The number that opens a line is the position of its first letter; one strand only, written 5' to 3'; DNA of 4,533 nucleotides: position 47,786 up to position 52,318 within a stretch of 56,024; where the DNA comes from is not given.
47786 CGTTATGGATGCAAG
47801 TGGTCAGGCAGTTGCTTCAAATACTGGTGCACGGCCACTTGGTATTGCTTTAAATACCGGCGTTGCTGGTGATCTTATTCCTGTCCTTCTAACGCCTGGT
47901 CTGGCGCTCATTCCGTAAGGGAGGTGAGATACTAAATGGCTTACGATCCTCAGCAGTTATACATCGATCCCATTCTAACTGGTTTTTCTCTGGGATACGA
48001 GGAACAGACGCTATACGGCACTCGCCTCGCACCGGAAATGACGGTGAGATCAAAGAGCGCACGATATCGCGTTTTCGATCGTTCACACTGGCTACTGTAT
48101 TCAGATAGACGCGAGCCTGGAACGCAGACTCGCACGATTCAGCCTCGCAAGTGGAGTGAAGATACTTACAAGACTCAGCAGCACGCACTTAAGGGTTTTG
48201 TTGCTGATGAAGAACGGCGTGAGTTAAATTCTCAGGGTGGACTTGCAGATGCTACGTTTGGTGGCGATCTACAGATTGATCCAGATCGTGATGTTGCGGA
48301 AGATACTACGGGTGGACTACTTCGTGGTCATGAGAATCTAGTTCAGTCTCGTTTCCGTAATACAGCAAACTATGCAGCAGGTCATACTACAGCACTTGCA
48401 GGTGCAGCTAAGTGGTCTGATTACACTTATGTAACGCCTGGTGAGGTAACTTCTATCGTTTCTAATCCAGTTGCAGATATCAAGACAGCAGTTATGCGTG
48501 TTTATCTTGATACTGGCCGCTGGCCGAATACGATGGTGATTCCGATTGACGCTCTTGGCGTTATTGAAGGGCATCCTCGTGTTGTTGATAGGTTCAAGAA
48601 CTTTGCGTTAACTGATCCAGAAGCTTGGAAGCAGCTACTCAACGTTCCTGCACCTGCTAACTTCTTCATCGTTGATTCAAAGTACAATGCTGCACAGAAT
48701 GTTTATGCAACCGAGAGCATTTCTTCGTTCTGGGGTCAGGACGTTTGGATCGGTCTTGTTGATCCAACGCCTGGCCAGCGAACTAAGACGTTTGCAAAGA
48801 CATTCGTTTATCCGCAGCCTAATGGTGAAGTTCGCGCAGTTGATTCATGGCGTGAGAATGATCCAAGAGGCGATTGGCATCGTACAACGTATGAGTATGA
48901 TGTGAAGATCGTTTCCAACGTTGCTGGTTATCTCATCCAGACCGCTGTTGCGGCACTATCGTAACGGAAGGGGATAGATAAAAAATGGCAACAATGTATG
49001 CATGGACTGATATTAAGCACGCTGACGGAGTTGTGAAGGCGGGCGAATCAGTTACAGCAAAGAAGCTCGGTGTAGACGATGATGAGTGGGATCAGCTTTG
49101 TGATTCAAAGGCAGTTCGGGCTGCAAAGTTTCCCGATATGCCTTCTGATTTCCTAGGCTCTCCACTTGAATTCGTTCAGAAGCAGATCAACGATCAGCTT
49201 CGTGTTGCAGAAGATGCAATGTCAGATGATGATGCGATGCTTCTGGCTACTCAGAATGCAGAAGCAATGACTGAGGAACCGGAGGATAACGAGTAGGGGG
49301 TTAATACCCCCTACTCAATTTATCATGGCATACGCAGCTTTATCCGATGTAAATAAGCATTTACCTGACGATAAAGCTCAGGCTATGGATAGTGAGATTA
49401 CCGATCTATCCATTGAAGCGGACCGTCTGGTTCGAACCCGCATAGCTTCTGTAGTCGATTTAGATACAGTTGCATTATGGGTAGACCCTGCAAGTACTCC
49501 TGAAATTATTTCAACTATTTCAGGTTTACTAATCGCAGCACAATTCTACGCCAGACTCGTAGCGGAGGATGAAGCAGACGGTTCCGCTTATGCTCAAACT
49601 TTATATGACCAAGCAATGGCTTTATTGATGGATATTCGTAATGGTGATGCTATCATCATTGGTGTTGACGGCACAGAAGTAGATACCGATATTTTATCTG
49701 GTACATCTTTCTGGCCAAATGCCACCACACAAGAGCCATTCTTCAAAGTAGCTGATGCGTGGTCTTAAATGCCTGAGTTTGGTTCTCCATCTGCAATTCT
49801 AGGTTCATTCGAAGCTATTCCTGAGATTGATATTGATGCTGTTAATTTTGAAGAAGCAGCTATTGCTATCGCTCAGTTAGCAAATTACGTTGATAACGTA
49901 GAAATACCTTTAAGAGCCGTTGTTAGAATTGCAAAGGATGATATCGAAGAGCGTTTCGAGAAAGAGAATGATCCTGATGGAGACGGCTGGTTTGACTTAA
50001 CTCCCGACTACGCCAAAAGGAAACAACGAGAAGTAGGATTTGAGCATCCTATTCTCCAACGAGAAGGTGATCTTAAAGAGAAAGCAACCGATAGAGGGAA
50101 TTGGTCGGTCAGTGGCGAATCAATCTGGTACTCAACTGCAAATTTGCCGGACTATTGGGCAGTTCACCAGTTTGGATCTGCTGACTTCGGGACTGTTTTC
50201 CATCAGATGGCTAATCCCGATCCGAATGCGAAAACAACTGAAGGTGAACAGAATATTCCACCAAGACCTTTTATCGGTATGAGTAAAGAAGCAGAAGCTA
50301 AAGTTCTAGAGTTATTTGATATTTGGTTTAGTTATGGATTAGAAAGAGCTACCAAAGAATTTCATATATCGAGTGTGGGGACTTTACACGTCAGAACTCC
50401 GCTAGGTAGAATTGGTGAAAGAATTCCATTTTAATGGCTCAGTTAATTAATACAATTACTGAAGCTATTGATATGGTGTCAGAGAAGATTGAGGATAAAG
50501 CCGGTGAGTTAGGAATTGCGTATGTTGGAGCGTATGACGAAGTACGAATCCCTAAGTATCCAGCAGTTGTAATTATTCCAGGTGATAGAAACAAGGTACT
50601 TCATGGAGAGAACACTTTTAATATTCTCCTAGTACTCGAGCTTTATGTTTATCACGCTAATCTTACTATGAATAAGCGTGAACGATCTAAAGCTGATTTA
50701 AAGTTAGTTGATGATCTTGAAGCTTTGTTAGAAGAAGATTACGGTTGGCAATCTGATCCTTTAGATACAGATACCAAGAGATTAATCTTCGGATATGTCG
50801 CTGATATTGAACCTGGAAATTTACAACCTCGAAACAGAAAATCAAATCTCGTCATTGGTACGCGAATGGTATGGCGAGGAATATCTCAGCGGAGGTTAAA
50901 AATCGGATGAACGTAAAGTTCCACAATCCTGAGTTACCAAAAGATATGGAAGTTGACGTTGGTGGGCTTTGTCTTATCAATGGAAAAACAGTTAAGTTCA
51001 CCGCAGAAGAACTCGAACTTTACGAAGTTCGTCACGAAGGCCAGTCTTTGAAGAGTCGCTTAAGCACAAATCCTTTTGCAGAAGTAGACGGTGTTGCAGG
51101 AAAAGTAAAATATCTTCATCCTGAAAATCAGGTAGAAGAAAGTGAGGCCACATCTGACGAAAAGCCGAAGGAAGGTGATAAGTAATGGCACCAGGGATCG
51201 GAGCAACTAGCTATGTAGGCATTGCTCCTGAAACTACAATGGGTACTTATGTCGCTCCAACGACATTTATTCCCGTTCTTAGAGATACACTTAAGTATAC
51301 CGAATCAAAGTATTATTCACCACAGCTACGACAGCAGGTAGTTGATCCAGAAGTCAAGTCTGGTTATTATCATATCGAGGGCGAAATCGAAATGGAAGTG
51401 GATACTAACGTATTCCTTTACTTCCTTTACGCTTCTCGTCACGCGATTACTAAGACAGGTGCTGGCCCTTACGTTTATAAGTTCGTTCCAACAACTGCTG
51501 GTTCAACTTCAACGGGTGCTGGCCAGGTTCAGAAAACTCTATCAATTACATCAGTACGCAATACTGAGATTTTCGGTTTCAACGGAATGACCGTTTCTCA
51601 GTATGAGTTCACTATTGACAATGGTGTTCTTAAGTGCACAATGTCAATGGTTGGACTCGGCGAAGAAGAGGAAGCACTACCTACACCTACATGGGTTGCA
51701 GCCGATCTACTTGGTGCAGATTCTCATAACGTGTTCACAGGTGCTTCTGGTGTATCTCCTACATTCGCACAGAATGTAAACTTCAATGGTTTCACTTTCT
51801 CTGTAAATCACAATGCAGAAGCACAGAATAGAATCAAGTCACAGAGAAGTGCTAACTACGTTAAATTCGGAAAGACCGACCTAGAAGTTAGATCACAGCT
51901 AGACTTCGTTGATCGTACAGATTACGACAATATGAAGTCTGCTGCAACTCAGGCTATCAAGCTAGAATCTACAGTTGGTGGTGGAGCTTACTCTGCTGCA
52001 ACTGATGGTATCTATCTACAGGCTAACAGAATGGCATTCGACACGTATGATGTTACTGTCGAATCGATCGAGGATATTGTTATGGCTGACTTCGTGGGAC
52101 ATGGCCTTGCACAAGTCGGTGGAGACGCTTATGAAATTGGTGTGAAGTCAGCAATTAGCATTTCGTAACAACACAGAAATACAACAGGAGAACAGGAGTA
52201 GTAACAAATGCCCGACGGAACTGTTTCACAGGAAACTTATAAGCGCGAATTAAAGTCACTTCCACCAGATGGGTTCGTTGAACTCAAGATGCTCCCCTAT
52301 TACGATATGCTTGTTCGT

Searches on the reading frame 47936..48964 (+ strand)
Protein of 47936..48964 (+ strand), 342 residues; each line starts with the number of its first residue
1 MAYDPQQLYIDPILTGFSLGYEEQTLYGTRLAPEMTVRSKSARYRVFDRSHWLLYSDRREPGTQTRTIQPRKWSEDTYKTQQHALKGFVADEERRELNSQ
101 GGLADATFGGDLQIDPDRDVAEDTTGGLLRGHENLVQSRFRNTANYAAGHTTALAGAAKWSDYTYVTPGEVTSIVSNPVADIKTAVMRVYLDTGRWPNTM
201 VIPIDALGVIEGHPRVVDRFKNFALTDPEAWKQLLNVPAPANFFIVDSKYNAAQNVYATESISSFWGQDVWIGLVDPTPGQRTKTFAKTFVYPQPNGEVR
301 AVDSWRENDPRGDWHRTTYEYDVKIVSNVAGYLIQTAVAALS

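Call 28: search_protein_families(library=phrogs, proteins=[window:47936-48964:+], max_evalue=0.01)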
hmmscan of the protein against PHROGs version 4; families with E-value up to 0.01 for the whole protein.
window:47936-48964:+ (342 aa): 1 family
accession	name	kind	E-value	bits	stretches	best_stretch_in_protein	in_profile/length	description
phrog_1005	-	head and packaging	1.1e-48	167.1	1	6-339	8-315/315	major head protein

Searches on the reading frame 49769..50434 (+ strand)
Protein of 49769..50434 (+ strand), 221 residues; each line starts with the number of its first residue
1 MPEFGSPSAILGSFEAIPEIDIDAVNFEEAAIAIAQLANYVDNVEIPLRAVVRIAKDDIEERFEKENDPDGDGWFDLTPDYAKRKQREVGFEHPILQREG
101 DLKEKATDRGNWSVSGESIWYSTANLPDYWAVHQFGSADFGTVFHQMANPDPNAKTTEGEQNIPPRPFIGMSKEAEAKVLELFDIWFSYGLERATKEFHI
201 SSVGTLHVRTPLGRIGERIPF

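Call 28: search_protein_families(library=phrogs, proteins=[window:49769-50434:+], max_evalue=0.01)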
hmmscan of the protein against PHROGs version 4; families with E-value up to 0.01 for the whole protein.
window:49769-50434:+ (221 aa): 2 families
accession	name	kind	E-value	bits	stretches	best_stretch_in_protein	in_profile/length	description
phrog_26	-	connector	3.8e-20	73.6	1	19-196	79-235/321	tail completion or Neck1 protein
phrog_222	-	connector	0.00099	19.8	1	124-174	151-182/276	tail completion or Neck1 protein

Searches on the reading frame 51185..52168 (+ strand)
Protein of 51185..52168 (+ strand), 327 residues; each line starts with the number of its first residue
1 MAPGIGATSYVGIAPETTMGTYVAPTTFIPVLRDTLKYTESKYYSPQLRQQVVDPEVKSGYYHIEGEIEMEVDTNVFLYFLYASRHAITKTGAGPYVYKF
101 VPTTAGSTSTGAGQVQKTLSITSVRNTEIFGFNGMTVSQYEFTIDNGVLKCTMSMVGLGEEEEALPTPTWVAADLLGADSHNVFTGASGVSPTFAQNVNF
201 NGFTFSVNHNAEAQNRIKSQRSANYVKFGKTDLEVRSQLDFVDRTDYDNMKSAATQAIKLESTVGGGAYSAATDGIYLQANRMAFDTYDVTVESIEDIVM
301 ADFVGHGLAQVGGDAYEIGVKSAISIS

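Call 28: search_protein_families(library=phrogs, proteins=[window:51185-52168:+], max_evalue=0.01)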
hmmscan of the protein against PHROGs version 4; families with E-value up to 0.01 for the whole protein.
window:51185-52168:+ (327 aa): 1 family
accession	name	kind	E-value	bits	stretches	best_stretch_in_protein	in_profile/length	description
phrog_290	-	tail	6.2e-19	69.6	1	5-303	15-312/411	minor tail protein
